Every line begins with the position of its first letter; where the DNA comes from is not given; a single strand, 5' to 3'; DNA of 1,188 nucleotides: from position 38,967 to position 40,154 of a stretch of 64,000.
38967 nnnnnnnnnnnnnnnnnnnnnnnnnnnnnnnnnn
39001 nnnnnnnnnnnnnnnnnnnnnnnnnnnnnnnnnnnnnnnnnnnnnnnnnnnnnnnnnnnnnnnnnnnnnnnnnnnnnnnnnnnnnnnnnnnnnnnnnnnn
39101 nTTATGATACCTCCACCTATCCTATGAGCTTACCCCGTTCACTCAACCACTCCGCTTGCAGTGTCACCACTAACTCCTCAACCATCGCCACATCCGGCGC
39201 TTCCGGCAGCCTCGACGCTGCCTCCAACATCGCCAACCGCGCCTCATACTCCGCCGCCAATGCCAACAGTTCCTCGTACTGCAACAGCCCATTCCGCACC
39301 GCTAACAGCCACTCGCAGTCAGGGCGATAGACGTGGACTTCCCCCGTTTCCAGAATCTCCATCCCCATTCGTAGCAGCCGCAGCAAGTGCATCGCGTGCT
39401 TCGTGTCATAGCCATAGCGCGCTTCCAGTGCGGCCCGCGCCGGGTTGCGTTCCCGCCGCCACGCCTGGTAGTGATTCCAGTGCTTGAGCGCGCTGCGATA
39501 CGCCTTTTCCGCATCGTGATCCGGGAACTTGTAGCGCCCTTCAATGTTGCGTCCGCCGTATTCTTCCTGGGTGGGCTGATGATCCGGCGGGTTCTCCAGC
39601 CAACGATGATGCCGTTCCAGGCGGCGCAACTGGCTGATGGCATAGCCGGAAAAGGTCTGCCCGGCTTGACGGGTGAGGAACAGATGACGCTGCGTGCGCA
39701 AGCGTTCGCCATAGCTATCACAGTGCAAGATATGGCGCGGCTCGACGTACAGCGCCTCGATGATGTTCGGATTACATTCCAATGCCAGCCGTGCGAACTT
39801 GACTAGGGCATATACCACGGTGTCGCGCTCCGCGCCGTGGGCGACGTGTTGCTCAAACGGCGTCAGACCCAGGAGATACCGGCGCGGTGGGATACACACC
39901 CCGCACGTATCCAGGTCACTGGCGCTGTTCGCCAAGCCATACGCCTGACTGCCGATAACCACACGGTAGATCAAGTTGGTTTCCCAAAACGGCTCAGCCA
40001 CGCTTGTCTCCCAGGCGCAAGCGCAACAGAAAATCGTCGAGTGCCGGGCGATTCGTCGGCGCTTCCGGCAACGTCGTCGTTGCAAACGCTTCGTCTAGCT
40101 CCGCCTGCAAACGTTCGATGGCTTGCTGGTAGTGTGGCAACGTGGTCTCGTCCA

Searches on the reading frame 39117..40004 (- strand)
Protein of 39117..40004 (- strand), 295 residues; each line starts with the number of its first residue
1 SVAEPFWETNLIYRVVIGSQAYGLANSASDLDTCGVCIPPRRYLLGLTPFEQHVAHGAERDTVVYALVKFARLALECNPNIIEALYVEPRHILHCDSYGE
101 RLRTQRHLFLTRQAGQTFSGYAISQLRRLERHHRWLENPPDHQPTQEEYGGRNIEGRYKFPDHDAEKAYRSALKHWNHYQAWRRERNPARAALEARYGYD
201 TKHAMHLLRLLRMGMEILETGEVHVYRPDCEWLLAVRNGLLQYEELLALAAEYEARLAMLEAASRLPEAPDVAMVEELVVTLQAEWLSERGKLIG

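Call 8: search_protein_families(library=pfam, proteins=[window:39117-40004:-], max_evalue=0.01)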
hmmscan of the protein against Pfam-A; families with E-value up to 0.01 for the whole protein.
window:39117-40004:- (295 aa): 1 family
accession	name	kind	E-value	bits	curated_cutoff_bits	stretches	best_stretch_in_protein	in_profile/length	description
PF10127.15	RlaP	-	2.2e-22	80.4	23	1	9-279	18-247/249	RNA repair pathway DNA polymerase beta family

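Call 9: find_homologous_proteins(query=window:39120-40001:-, max_evalue=1e-10)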
Query window:39120-40001:- (294 aa): 1909 proteins with E <= 1e-10 among 8000 candidates; the best 120 are listed.
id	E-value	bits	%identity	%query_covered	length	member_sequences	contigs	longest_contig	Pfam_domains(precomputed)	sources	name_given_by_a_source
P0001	3.1e-183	626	94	99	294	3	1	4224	PF10127.16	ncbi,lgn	-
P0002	4.6e-180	616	93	97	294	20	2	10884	PF10127.16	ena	-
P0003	2.9e-165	567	86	97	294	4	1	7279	PF10127.16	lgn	-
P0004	5.9e-164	563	86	97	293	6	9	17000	PF10127.16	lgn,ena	-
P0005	1.6e-163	561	85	97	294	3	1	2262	PF10127.16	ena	-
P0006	2.3e-162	557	84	97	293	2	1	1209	PF10127.16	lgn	-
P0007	7.1e-150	517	81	98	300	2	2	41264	PF10127.16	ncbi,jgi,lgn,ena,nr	ncbi:MAG TPA: nucleotidyltransferase domain-containing protein [Anaerolineae bacterium]|nr:nucleotid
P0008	3.3e-149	514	78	98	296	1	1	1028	PF10127.16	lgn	-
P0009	2.5e-143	495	74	99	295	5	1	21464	PF10127.16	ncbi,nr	ncbi:MAG: hypothetical protein GY832_38480 [Chloroflexi bacterium]|nr:hypothetical protein [Chlorofl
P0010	3.7e-143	494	75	97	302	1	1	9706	PF10127.16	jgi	-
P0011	1.7e-141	489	75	97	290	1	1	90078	PF10127.16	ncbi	-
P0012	3.0e-140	485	74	98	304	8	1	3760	PF10127.16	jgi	jgi:predicted nucleotidyltransferase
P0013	4.3e-136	471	73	98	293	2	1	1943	PF10127.16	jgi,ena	-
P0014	6.5e-132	458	70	98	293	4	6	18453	PF10127.16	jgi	jgi:predicted nucleotidyltransferase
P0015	8.2e-132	457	71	97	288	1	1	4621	PF10127.16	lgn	-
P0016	9.4e-132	457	74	88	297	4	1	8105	PF10127.16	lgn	-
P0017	1.1e-130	454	72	81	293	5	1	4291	PF10127.16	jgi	jgi:predicted nucleotidyltransferase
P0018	1.8e-130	453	70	98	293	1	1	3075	PF10127.16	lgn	-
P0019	8.8e-130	451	70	99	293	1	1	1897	PF10127.16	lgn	-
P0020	9.2e-130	450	70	98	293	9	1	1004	PF10127.16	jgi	-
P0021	3.7e-129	449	69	97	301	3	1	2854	PF10127.16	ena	-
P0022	1.1e-128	447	67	99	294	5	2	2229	PF10127.16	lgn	-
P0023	1.9e-128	446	69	98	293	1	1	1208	PF10127.16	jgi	jgi:predicted nucleotidyltransferase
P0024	5.8e-128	445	68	99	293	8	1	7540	PF10127.16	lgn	-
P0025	2.5e-127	443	68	100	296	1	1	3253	PF10127.16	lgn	-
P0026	3.1e-127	442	69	97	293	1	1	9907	PF10127.16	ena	-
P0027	9.6e-127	441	68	97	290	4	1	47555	PF10127.16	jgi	jgi:predicted nucleotidyltransferase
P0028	9.7e-127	441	68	97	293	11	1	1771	PF10127.16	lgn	-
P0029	1.4e-126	440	68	97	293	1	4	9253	PF10127.16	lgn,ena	-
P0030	1.4e-126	440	67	99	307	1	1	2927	PF10127.16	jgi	jgi:predicted nucleotidyltransferase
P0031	2.7e-126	439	68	97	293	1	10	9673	PF10127.16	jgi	jgi:predicted nucleotidyltransferase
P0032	3.1e-126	439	67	98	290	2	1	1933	PF10127.16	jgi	jgi:predicted nucleotidyltransferase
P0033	4.3e-126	438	67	99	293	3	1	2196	PF10127.16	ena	-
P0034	6.6e-126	438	68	98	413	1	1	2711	PF14464.12,PF10127.16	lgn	-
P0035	7.1e-126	438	68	97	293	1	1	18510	PF10127.16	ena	-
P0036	7.2e-126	438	67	97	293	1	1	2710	PF10127.16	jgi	jgi:predicted nucleotidyltransferase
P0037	9.3e-126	437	68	97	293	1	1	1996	PF10127.16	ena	-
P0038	1.1e-125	437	67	98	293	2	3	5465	PF10127.16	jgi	-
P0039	1.6e-125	437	69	98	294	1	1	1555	PF10127.16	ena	-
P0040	1.8e-125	436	67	97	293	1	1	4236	PF10127.16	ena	-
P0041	5.4e-125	435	68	98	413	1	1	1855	PF14464.12,PF10127.16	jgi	jgi:predicted nucleotidyltransferase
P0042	1.0e-124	434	67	98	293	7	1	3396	PF10127.16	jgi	-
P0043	1.1e-124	434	66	98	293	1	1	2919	PF10127.16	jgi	jgi:predicted nucleotidyltransferase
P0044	1.5e-124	433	68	98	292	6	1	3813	PF10127.16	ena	-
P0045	3.9e-124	432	68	97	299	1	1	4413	PF10127.16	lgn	-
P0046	9.6e-124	431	67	99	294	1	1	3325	PF10127.16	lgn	-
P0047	3.3e-123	429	69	95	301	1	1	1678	PF10127.16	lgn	-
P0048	6.2e-123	428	67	98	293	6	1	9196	PF10127.16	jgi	jgi:hypothetical protein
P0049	7.4e-123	428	67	98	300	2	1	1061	PF10127.16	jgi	jgi:predicted nucleotidyltransferase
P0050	9.8e-123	427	68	98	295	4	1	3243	PF10127.16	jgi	jgi:predicted nucleotidyltransferase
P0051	1.9e-122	426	67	98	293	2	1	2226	PF10127.16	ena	-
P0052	3.2e-122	426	68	96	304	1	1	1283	PF10127.16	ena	-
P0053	7.9e-122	424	66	100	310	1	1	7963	PF10127.16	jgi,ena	-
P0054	1.8e-121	423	65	98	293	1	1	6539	PF10127.16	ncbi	-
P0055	6.8e-121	421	64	98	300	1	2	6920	PF10127.16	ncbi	-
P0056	8.3e-121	421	68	96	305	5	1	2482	PF10127.16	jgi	jgi:predicted nucleotidyltransferase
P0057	4.0e-120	419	67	97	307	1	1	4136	PF10127.16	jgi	jgi:predicted nucleotidyltransferase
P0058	2.6e-119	416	65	97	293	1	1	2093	PF10127.16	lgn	-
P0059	4.0e-119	416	66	98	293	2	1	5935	PF10127.16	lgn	-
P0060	6.1e-119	415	65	99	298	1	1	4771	PF10127.16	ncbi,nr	ncbi:MAG: nucleotidyltransferase domain-containing protein [Chloroflexi bacterium]|nr:nucleotidyltra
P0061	9.5e-119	414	66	97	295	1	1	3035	PF10127.16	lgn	-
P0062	9.5e-119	414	66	96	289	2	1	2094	PF10127.16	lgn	-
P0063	1.8e-117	410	64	97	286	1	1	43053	PF10127.16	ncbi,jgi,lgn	-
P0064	3.5e-117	409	65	99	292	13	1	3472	PF10127.16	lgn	-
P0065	5.5e-117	409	65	96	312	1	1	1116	PF10127.16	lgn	-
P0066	1.4e-116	407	63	98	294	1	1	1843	PF10127.16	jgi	jgi:predicted nucleotidyltransferase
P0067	1.4e-115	404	64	97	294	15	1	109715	PF10127.16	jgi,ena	-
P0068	2.8e-115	403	64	97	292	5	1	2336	PF10127.16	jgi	jgi:predicted nucleotidyltransferase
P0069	1.4e-114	401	64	97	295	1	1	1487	PF10127.16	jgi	jgi:predicted nucleotidyltransferase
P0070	2.1e-114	400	63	96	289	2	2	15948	PF10127.16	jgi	jgi:hypothetical protein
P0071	2.7e-114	400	64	98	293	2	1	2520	PF10127.16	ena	-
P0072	2.9e-114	400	62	97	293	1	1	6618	PF10127.16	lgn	-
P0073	5.5e-113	395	63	97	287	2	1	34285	PF10127.16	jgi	jgi:hypothetical protein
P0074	1.0e-112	395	61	98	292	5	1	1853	PF10127.16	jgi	jgi:predicted nucleotidyltransferase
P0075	1.4e-112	394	63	97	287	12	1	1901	PF10127.16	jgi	-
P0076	1.7e-112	394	64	94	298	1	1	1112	PF10127.16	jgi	jgi:hypothetical protein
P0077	2.3e-112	393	62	98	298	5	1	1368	PF10127.16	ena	-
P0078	7.0e-112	392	62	97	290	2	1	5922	PF10127.16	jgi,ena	-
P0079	9.0e-112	391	62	96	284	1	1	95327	PF10127.16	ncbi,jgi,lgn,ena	-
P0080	1.6e-111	391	60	98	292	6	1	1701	PF10127.16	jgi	jgi:predicted nucleotidyltransferase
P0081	1.7e-111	391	61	98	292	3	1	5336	PF10127.16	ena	-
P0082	7.9e-111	388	61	96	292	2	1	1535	PF10127.16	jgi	jgi:uncharacterized protein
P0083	1.8e-110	387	62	98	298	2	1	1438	PF10127.16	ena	-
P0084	1.9e-110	387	61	97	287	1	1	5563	PF10127.16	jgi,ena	-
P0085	2.1e-110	387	61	96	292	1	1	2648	PF10127.16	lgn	-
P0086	4.0e-110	386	63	96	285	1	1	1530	PF10127.16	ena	-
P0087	5.2e-110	386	61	98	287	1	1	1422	PF10127.16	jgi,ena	-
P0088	6.6e-110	385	63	97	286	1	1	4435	PF10127.16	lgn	-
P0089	7.1e-110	385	61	98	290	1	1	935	PF10127.16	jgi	jgi:predicted nucleotidyltransferase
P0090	1.3e-109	384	60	96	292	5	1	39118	PF10127.16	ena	-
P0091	1.3e-109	384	57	97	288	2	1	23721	PF10127.16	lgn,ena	-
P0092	2.5e-109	383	58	98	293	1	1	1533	PF10127.16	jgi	jgi:uncharacterized protein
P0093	3.5e-109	383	60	98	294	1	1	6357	PF10127.16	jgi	jgi:predicted nucleotidyltransferase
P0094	5.9e-109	382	61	97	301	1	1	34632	PF10127.16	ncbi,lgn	-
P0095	6.4e-109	382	62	97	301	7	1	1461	PF10127.16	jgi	jgi:predicted nucleotidyltransferase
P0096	9.5e-109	382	61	97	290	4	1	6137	PF10127.16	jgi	jgi:predicted nucleotidyltransferase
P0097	1.1e-108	381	62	96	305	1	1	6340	PF10127.16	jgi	jgi:predicted nucleotidyltransferase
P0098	1.1e-108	381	61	97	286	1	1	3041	PF10127.16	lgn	-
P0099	1.1e-108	381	60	96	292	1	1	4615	PF10127.16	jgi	jgi:uncharacterized protein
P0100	1.5e-108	381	61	98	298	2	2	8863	PF10127.16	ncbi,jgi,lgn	-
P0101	1.9e-108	380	62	96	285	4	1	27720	PF10127.16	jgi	jgi:predicted nucleotidyltransferase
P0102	2.9e-108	380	61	97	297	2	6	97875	PF10127.16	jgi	jgi:hypothetical protein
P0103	2.9e-108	380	61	97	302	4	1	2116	PF10127.16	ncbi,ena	-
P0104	5.7e-108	379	61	97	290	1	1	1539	PF10127.16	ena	-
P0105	8.0e-108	378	61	96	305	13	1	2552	PF10127.16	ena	-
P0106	2.9e-107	377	57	98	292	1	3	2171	PF10127.16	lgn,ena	-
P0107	4.8e-107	376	59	97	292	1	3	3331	PF10127.16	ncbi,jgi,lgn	jgi:hypothetical protein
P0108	7.5e-107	375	58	97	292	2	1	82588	PF10127.16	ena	-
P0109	1.2e-106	375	69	80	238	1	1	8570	PF10127.16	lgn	-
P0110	1.3e-106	374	59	97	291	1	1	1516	PF10127.16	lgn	-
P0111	1.7e-106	374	57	98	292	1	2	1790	PF10127.16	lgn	-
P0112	2.1e-106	374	59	98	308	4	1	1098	PF10127.16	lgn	-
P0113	4.6e-106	373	61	96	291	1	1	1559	PF10127.16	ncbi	-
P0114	6.8e-106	372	58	97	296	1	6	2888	PF10127.16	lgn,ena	-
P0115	1.3e-105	371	60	96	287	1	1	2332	PF10127.16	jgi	-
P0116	1.4e-105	371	61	96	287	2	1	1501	PF10127.16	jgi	jgi:predicted nucleotidyltransferase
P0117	8.5e-105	369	60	97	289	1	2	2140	PF10127.16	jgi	jgi:predicted nucleotidyltransferase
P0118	1.0e-104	368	60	96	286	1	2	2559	PF10127.16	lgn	-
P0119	1.3e-104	368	58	97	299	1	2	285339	PF10127.16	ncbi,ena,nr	ncbi:hypothetical protein TFLX_00316 [Thermoflexales bacterium]|nr:hypothetical protein TFLX_00316 [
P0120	1.4e-104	368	59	96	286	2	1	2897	PF10127.16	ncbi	-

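Call 11: find_encoding_contigs(protein=P0002, flank=10000, max_places=4)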
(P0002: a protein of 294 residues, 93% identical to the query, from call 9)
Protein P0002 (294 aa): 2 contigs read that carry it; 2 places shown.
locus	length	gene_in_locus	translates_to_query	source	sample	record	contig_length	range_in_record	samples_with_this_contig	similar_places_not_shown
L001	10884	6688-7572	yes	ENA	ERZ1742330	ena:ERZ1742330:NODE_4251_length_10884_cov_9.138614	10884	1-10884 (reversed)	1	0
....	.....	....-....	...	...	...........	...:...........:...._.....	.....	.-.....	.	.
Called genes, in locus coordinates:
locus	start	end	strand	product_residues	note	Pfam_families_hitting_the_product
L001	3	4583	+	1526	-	?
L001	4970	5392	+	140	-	PF01243:PNPOx_N, PF12900:Pyridox_ox_2 (weak)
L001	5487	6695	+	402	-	PF10127:RlaP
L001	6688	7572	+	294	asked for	PF10127:RlaP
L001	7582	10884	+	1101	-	?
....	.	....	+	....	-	?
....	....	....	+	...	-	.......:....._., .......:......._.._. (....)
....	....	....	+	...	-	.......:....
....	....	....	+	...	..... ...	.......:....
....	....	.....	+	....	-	?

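Call 12: find_encoding_contigs(protein=P0001, flank=10000, max_places=4)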
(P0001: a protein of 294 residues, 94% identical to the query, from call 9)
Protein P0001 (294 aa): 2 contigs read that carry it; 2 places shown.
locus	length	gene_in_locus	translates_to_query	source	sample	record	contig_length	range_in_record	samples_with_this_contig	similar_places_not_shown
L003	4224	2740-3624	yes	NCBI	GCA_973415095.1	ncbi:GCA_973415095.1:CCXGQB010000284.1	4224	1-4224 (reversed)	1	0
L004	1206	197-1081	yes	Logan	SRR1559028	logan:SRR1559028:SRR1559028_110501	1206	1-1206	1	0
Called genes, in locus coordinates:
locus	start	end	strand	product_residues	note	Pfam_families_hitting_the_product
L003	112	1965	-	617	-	PF05048:NosD, PF13229:Beta_helix (weak)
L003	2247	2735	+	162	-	-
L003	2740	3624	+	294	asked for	PF10127:RlaP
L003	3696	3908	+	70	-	-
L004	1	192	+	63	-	?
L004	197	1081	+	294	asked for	PF10127:RlaP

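Call 13: find_encoding_contigs(protein=P0004, flank=10000, max_places=6)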
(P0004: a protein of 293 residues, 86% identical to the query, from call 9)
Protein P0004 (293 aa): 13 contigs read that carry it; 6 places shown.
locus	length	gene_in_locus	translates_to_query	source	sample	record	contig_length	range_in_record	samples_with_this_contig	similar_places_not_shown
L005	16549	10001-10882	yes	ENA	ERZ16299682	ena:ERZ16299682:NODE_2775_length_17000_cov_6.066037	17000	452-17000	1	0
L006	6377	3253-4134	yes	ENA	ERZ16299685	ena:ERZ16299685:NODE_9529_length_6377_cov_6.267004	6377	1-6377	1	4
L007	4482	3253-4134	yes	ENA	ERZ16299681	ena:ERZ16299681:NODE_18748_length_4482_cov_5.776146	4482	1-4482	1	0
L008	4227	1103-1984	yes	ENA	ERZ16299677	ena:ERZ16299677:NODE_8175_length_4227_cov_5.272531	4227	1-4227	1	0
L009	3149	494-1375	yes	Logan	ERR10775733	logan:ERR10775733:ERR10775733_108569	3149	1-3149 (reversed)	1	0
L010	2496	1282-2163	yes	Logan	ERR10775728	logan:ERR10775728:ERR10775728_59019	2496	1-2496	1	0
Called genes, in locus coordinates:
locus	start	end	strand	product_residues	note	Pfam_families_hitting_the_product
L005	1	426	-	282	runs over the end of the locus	PF02517:Rce1-like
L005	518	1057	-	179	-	PF28549:NDPSase_N (faint), PF00293:NUDIX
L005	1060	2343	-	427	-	PF00365:PFK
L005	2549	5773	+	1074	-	PF13401:AAA_22 (faint), PF25873:WHD_MalT, PF00515:TPR_1 (faint), PF07719:TPR_2 (faint), PF13424:TPR_12, PF03704:BTAD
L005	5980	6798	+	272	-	PF01476:LysM, PF23473:LysM3_LYK4_5 (weak), PF01476:LysM, PF03734:YkuD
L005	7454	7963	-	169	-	PF02371:Transposase_20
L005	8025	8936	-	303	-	-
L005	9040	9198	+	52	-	-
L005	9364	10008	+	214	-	PF10127:RlaP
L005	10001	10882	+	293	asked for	PF10127:RlaP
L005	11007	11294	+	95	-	-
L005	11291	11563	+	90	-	-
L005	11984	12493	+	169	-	-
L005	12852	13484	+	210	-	-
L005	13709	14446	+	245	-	PF00072:Response_reg, PF00486:Trans_reg_C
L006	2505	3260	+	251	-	PF10127:RlaP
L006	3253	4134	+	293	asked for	PF10127:RlaP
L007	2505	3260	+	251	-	PF10127:RlaP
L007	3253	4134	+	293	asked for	PF10127:RlaP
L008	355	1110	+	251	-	PF10127:RlaP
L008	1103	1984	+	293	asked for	PF10127:RlaP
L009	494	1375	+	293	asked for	PF10127:RlaP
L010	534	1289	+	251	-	PF10127:RlaP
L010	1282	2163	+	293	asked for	PF10127:RlaP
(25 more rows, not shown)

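Call 33: search_protein_families(library=padloc, proteins=[window:39120-40001:-], max_evalue=0.01)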
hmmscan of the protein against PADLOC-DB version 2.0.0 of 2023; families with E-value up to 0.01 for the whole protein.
window:39120-40001:- (294 aa): 0 families

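Call 34: search_protein_families(library=ncbifam, proteins=[window:39120-40001:-], max_evalue=0.01)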
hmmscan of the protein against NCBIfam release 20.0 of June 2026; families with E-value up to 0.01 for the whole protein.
window:39120-40001:- (294 aa): 0 families

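Call 35: find_related_loci(query=window:39120-40001:-, collection=genome_contigs, flank=10000)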
Query window:39120-40001:- (294 aa) in genome_contigs; peptide patterns used: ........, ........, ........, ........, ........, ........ (x = any residue, [..] = any of these).
263 stretches matched a pattern; 214 encode a relative of the query (tblastn E <= 1e-3); the best 80 are kept; 79 distinct loci.
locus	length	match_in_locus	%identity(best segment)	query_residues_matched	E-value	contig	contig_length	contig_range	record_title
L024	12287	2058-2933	93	1-292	0e+0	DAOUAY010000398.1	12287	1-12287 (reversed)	MAG TPA_asm: Anaerolineae bacterium isolate H67_697 k125_532179, whole genome shotgun sequence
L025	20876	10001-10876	93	1-292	0e+0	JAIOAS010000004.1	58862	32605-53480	MAG: Chloroflexota bacterium isolate S1bins155 c_000000000004, whole genome shotgun sequence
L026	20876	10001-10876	92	1-292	0e+0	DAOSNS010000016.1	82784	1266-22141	MAG TPA_asm: Anaerolineae bacterium isolate AMR_MDS_2365 NODE_290_length_82784_cov_88.142646, whole genome shotgun seque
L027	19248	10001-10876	91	1-292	0e+0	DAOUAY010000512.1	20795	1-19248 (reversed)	MAG TPA_asm: Anaerolineae bacterium isolate H67_697 k125_352654, whole genome shotgun sequence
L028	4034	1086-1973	63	1-294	2e-127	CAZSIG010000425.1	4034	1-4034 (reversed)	MAG TPA_asm: uncultured Anaerolineales bacterium isolate binchicken_co15_120 genome assembly, contig: NODE_23831_length_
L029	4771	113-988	64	1-292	1e-122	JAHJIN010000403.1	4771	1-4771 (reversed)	MAG: Chloroflexota bacterium isolate Modern_marine_rock_biofilm.mb.101 Modern_marine_roc.mb.101_k141_559322, whole genom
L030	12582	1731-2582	64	1-286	3e-121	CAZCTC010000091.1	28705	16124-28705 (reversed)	MAG TPA_asm: uncultured Anaerolineales bacterium isolate binchicken_co20_433 genome assembly, contig: NODE_3449_length_2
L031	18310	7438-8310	90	1-291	3e-179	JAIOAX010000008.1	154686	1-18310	MAG: Chloroflexota bacterium isolate S1bins75 c_000000000008, whole genome shotgun sequence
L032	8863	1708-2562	61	3-289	1e-111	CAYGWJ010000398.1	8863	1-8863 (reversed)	MAG TPA_asm: uncultured Anaerolineae bacterium isolate ERP119294_co2_411 genome assembly, contig: k141_1185664, whole ge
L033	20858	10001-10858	60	2-289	6e-111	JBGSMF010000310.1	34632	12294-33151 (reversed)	MAG: Thermoflexales bacterium isolate JTS-AC224 k141_81463, whole genome shotgun sequence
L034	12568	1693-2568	65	1-294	1e-110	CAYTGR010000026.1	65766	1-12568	MAG TPA_asm: uncultured Anaerolineales bacterium isolate binchicken_co20_429 genome assembly, contig: NODE_1084_length_6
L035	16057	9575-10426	58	5-290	9e-109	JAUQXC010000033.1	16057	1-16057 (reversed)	MAG: Thermoflexales bacterium isolate BIN19 contig_13136, whole genome shotgun sequence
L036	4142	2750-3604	58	4-290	3e-109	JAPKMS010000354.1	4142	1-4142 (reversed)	MAG: Anaerolineae bacterium isolate MO66 k75_496260, whole genome shotgun sequence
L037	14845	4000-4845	63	5-288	2e-105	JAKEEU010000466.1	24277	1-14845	MAG: candidate division KSB1 bacterium isolate PMV_1_maxbin.001 PMV_1_maxbin.001.k101_2281885, whole genome shotgun sequ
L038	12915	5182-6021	60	5-286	5e-104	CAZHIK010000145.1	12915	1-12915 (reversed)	MAG TPA_asm: uncultured Enterobacterales bacterium isolate SRP167671_co1_110 genome assembly, contig: NODE_5678_length_1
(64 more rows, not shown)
